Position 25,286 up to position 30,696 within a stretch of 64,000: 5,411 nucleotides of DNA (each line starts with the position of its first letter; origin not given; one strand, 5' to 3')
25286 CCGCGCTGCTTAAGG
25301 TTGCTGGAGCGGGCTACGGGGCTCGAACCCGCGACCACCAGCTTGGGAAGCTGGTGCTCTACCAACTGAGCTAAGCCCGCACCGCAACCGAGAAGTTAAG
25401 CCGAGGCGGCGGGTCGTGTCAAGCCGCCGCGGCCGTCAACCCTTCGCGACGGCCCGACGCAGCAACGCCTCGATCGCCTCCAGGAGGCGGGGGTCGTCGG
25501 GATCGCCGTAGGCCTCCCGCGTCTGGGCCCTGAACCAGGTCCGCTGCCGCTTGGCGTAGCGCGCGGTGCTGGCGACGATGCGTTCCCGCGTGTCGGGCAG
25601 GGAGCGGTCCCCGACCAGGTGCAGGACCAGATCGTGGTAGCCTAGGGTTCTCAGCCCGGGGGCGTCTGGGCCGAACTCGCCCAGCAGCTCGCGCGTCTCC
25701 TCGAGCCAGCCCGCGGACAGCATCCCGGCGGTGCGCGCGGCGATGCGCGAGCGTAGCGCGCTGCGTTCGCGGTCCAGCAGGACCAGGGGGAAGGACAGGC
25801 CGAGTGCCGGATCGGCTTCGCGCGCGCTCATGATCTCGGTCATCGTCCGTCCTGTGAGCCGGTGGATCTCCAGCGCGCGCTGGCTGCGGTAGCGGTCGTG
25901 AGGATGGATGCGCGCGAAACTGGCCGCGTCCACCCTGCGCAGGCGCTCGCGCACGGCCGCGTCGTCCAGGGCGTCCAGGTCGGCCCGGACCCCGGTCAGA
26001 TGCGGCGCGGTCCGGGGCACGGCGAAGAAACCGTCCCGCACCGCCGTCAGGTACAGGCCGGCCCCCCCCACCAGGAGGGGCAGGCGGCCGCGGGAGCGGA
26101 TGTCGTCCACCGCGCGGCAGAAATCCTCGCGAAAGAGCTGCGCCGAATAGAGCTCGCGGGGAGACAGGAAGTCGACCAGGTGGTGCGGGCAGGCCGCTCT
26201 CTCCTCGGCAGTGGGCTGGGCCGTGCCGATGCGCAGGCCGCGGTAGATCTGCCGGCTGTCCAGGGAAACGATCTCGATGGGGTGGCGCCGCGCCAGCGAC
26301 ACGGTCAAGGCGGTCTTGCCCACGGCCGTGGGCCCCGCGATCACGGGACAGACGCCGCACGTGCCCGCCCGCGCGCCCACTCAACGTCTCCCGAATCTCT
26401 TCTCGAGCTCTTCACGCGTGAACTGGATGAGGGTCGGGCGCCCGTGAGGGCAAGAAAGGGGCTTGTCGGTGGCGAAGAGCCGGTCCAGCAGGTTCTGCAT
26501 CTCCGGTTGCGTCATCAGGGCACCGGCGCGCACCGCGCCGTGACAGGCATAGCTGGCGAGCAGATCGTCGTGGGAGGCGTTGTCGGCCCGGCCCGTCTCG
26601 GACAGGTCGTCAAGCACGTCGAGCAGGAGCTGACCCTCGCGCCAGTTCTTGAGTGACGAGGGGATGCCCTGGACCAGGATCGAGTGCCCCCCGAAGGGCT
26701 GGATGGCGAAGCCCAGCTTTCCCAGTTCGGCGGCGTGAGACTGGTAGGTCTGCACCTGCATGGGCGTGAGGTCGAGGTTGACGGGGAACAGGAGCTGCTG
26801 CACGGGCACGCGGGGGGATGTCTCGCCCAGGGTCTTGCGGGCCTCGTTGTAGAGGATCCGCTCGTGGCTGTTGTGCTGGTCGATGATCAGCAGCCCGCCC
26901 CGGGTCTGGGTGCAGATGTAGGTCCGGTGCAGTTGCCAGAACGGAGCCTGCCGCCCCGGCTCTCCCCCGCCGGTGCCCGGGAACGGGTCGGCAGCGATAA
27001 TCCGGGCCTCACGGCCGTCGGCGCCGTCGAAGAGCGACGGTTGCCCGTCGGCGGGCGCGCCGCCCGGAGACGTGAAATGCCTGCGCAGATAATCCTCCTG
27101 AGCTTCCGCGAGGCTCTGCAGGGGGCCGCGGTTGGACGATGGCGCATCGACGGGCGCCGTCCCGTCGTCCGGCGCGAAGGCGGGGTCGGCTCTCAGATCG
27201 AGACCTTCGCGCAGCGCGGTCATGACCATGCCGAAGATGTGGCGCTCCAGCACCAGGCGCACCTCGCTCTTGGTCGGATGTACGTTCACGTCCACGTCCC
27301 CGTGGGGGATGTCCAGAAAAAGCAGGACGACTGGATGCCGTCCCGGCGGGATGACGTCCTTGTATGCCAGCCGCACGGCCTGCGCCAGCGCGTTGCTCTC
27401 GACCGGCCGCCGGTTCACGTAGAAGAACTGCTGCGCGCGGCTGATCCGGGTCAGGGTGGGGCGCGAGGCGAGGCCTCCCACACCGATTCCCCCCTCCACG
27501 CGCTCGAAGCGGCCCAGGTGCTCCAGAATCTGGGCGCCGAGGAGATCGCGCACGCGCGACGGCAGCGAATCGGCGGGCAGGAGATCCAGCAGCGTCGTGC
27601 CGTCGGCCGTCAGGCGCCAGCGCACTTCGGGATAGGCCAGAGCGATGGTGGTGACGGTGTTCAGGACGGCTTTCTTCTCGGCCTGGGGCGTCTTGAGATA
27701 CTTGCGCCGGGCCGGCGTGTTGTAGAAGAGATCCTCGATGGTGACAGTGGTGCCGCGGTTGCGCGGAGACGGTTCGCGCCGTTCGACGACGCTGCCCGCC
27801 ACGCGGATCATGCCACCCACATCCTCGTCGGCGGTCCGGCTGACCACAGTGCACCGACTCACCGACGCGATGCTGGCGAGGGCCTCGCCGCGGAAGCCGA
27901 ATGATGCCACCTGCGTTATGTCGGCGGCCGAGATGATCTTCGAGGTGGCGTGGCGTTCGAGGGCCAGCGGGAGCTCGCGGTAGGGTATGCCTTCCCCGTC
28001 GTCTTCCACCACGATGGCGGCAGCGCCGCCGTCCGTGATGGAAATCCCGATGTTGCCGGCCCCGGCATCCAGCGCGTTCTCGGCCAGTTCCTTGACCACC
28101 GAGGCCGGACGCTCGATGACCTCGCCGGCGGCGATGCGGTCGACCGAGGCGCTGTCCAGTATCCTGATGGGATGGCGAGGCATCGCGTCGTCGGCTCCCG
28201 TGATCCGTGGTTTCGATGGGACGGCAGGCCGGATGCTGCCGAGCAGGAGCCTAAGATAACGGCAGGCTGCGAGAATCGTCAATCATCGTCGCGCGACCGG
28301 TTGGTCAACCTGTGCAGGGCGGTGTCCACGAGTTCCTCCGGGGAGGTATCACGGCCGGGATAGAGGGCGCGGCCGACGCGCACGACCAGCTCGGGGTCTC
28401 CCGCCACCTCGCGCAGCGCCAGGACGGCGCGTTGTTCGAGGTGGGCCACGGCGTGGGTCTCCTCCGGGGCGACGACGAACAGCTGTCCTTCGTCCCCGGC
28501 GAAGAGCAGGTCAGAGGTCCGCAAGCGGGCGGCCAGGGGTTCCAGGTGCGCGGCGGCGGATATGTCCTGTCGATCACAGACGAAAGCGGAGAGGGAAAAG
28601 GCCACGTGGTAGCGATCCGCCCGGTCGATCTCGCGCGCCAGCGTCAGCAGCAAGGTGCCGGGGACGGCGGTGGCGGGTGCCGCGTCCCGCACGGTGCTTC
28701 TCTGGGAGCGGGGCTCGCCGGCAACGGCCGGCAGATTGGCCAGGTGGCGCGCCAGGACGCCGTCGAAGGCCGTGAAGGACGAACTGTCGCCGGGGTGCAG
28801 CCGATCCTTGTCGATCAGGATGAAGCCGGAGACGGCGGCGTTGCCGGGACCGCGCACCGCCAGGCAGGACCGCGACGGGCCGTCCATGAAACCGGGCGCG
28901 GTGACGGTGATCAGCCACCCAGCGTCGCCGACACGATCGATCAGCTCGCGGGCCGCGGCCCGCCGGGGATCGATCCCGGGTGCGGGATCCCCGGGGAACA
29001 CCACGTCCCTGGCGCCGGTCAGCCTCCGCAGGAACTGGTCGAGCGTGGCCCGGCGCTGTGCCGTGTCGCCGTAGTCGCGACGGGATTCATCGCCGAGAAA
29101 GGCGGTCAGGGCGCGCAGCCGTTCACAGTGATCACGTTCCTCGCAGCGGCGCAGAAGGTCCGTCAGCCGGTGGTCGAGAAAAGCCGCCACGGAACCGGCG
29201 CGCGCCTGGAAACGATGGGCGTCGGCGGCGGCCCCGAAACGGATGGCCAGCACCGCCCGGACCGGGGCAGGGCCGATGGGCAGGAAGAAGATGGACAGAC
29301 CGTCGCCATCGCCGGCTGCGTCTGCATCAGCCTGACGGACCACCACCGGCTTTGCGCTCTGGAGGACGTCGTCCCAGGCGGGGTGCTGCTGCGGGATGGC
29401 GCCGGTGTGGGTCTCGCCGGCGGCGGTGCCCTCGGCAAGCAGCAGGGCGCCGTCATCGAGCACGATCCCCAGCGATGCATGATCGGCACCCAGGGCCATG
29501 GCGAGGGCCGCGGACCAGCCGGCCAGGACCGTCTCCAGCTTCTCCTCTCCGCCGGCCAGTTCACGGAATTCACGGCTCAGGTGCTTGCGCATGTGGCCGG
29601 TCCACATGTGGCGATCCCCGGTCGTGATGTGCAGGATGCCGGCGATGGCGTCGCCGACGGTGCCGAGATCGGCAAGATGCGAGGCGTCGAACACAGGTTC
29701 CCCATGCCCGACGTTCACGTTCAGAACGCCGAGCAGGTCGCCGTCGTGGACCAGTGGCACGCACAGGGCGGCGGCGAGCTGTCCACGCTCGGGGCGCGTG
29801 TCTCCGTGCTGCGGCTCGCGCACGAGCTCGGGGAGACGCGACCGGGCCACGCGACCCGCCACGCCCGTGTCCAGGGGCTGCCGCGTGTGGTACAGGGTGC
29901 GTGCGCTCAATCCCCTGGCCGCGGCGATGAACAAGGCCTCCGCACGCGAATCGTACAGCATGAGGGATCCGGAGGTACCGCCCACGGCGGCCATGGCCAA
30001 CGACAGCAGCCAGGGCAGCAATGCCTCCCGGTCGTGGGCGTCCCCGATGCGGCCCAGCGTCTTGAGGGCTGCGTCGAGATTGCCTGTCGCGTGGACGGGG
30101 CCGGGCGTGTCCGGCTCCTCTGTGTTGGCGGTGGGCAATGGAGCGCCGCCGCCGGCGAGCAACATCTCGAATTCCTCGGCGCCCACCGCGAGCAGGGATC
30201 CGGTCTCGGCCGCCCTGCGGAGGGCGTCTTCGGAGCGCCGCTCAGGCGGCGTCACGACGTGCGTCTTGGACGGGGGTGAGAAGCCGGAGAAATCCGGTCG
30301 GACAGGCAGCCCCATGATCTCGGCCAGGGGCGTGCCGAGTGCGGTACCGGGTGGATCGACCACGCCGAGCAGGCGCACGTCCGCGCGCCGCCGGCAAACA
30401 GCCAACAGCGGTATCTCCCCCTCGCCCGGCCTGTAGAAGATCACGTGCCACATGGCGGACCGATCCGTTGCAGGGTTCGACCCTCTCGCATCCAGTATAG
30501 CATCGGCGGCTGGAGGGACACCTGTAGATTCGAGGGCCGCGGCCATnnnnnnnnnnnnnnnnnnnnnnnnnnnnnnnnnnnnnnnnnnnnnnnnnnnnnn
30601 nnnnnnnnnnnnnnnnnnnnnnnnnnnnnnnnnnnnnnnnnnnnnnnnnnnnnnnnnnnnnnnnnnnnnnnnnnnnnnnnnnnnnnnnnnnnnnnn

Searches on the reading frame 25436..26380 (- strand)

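Call 12: search_protein_families(library=pfam, proteins=[window:25436-26380:-], max_evalue=0.0001)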
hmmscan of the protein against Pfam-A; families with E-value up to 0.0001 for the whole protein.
window:25436-26380:- (314 aa): 2 families
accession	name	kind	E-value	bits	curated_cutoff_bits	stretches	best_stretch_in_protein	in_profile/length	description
PF01715.23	IPPT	-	4.8e-69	233.2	23.6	1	44-286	1-243/243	IPP transferase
PF01745.22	IPT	-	4.1e-07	30.1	20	1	13-60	5-52/233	Isopentenyl transferase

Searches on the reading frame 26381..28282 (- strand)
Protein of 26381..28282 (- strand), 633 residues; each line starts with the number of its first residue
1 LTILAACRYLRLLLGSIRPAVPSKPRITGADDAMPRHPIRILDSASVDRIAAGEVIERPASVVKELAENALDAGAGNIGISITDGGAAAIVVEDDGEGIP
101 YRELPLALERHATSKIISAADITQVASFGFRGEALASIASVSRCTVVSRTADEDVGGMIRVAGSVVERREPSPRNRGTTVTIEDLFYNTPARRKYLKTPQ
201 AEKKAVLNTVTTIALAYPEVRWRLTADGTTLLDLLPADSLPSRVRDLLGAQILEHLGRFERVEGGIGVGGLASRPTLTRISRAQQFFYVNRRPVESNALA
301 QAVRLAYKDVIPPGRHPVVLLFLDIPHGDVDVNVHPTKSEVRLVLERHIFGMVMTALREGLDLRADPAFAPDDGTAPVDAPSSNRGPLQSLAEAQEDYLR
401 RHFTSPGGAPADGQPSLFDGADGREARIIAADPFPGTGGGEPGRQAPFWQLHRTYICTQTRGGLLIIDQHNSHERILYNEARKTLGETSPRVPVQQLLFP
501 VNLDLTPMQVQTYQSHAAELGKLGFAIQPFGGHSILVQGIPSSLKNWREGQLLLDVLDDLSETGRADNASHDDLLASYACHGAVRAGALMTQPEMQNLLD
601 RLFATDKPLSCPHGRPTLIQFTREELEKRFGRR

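Call 12: search_protein_families(library=pfam, proteins=[window:26381-28282:-], max_evalue=0.0001)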
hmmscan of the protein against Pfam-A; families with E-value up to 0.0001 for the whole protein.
window:26381-28282:- (633 aa): 4 families
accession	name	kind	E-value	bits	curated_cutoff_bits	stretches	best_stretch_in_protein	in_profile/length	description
PF08676.16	MutL_C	-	3.2e-36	124.6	25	1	450-587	3-139/142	MutL C terminal dimerisation domain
PF01119.25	DNA_mis_repair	-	1.8e-32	111.9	26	1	245-361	2-118/119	DNA mismatch repair protein, C-terminal domain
PF13589.12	HATPase_c_3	-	3.8e-13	50.1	25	1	60-153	4-97/137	Histidine kinase-, DNA gyrase B-, and HSP90-like ATPase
PF02518.31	HATPase_c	-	9.4e-10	39.4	26.4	1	57-182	4-105/111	Histidine kinase-, DNA gyrase B-, and HSP90-like ATPase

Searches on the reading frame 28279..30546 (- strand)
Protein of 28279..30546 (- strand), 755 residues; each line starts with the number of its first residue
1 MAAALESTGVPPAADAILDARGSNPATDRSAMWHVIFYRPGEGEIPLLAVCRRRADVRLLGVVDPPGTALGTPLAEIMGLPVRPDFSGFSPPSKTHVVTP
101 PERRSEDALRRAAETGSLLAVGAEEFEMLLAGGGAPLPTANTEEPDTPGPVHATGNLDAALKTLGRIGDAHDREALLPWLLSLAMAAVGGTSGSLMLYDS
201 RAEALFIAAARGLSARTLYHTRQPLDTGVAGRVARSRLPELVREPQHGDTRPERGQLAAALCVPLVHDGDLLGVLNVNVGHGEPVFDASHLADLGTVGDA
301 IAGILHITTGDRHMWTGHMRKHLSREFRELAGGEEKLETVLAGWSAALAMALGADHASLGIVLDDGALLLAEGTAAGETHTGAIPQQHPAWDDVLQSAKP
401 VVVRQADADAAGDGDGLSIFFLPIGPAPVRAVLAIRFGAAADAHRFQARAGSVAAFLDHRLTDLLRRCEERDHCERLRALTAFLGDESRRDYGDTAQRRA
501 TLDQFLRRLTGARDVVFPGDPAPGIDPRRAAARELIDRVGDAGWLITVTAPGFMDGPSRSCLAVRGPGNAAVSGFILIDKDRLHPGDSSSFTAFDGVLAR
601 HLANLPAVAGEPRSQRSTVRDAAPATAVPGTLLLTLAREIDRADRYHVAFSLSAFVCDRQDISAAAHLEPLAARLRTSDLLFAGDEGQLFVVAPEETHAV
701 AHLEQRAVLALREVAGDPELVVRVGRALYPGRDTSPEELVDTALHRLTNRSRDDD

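Call 12: search_protein_families(library=pfam, proteins=[window:28279-30546:-], max_evalue=0.0001)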
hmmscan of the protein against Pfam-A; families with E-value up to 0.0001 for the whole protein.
window:28279-30546:- (755 aa): 2 families
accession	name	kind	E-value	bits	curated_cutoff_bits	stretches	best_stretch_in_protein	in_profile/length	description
PF13185.12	GAF_2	-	4.6e-14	53.2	28.6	1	171-305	2-135/136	GAF domain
PF01590.32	GAF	-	6.1e-10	40.2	22.4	1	172-302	1-130/133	GAF domain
